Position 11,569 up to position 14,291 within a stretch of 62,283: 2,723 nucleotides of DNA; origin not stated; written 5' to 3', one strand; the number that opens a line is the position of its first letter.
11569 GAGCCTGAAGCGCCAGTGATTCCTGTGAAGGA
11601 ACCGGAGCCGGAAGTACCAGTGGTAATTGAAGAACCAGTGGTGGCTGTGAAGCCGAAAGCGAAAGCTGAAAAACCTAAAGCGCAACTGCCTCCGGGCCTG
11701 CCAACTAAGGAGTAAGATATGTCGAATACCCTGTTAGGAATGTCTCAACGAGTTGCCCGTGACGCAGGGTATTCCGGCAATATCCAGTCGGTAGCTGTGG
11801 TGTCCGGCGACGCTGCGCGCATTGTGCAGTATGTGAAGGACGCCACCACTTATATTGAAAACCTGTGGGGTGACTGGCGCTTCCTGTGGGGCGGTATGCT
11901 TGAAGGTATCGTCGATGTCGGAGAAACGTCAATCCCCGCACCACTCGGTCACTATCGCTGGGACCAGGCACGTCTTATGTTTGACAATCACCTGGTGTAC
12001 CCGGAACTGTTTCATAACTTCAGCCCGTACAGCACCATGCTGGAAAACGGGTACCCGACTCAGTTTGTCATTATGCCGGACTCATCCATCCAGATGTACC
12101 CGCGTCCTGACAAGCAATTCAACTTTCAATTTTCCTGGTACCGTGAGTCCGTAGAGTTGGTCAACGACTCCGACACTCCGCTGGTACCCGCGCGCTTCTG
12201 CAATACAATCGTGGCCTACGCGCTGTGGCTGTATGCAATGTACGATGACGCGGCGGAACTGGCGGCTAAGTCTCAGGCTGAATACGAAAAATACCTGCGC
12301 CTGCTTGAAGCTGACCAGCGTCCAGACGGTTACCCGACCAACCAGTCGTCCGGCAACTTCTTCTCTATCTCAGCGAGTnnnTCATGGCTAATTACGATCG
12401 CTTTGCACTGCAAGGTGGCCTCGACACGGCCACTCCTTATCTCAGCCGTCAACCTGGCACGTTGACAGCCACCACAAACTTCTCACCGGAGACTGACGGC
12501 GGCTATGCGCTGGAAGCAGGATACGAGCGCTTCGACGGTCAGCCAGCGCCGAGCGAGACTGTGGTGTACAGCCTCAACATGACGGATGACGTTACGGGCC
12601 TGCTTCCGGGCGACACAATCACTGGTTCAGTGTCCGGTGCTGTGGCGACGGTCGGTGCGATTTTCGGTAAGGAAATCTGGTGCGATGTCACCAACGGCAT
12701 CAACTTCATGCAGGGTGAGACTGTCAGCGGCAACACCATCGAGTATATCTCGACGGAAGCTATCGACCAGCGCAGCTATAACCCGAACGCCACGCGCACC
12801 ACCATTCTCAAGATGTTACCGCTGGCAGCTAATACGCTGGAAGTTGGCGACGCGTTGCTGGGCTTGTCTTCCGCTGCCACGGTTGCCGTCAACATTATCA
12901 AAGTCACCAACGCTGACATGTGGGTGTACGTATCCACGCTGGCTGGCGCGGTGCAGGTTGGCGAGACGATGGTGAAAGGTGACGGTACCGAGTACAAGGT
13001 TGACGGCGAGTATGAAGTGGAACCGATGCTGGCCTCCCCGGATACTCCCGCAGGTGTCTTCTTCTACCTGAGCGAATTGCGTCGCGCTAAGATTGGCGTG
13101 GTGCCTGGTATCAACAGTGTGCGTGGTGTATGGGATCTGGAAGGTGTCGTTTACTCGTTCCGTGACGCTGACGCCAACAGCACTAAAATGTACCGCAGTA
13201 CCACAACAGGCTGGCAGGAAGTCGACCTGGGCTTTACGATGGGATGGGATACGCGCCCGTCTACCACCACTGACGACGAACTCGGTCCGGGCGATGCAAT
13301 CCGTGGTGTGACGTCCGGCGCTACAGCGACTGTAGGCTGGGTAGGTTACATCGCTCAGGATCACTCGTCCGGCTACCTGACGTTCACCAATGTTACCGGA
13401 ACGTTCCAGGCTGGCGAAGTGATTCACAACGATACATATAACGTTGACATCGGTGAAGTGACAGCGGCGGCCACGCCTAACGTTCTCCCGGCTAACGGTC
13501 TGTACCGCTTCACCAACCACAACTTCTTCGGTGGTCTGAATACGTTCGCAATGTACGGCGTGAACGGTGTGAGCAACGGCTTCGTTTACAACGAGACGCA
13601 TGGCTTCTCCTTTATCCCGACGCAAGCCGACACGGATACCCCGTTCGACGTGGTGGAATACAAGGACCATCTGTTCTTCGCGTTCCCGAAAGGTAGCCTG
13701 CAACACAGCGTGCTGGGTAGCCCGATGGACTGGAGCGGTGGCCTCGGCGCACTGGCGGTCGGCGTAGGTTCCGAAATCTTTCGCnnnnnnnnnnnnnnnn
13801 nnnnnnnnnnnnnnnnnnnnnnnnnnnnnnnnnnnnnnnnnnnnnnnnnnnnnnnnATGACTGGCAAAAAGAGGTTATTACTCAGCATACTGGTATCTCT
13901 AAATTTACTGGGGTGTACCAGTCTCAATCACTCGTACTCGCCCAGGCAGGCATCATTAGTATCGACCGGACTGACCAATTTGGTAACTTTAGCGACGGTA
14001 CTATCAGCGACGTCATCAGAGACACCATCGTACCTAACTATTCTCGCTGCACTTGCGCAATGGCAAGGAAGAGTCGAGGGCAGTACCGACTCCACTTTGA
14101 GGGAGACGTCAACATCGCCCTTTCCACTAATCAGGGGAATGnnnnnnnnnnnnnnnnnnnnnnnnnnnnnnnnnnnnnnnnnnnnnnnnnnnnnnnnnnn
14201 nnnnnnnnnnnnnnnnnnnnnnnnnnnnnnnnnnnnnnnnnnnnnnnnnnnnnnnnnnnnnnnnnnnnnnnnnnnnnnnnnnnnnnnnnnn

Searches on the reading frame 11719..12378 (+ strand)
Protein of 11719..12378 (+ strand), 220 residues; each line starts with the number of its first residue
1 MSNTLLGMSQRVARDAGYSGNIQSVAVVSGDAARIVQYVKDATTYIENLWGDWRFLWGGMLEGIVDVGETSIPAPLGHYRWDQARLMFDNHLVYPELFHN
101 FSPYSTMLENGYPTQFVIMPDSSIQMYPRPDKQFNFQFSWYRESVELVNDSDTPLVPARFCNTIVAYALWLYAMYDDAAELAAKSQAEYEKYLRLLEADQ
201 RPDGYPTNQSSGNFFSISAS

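Call 17: search_protein_families(library=pfam, proteins=[window:11719-12378:+], max_evalue=0.1)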
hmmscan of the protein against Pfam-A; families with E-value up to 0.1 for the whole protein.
window:11719-12378:+ (220 aa): 1 family
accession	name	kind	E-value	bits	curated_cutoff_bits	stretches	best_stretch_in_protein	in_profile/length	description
PF24175.2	SU10_adaptor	-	2.3e-11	44.9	27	1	4-201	2-184/194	SU10 adaptor protein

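Call 18: search_protein_families(library=phrogs, proteins=[window:11719-12378:+], max_evalue=0.001)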
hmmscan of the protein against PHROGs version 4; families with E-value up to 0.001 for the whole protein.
window:11719-12378:+ (220 aa): 2 families
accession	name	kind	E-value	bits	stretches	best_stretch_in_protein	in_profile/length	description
phrog_10775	-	tail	1.3e-13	52.2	1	102-201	127-222/237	tail protein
phrog_399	-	head and packaging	2.3e-05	25.1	1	122-201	120-202/220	structural protein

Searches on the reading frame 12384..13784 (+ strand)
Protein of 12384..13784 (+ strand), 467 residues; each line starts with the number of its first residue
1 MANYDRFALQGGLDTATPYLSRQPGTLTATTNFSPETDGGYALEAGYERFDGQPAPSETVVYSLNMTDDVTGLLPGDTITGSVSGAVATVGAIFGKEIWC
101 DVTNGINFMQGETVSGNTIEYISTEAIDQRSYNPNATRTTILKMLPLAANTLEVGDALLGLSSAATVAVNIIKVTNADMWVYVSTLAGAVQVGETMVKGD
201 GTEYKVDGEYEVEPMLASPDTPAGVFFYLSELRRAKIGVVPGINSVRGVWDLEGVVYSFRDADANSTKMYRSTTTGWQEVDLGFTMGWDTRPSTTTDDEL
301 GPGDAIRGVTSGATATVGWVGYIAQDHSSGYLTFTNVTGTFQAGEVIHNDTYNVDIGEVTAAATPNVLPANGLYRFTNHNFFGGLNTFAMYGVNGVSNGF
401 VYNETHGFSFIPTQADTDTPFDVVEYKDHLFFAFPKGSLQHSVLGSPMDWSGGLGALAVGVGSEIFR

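Call 9: find_encoding_contigs(protein=window:12384-13784:+, flank=3000, max_places=6)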
Protein window:12384-13784:+ (467 aa): no gene with exactly this product is on record in the collection.

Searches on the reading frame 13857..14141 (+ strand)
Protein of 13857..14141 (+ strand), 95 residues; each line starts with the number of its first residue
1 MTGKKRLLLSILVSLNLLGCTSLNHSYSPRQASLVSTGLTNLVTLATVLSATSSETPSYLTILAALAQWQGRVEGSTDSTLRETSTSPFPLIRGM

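Call 68: search_protein_families(library=phrogs, proteins=[window:13857-14141:+], max_evalue=1)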
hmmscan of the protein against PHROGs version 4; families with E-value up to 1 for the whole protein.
window:13857-14141:+ (95 aa): 5 families
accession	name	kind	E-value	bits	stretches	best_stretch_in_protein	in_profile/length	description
phrog_9103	-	transcription regulation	0.055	14.5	1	43-72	34-62/78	transcriptional repressor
phrog_33816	-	unknown function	0.087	13.9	1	9-50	9-53/72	-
phrog_8559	-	unknown function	0.089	13.6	1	48-87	22-62/69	-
phrog_8801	-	unknown function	0.42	12.2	1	4-26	2-24/94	-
phrog_7528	-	unknown function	0.44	12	1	5-26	16-37/60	-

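Call 69: search_protein_families(library=pfam, proteins=[window:13857-14141:+], max_evalue=1)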
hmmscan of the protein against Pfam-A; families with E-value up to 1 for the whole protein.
window:13857-14141:+ (95 aa): 0 families
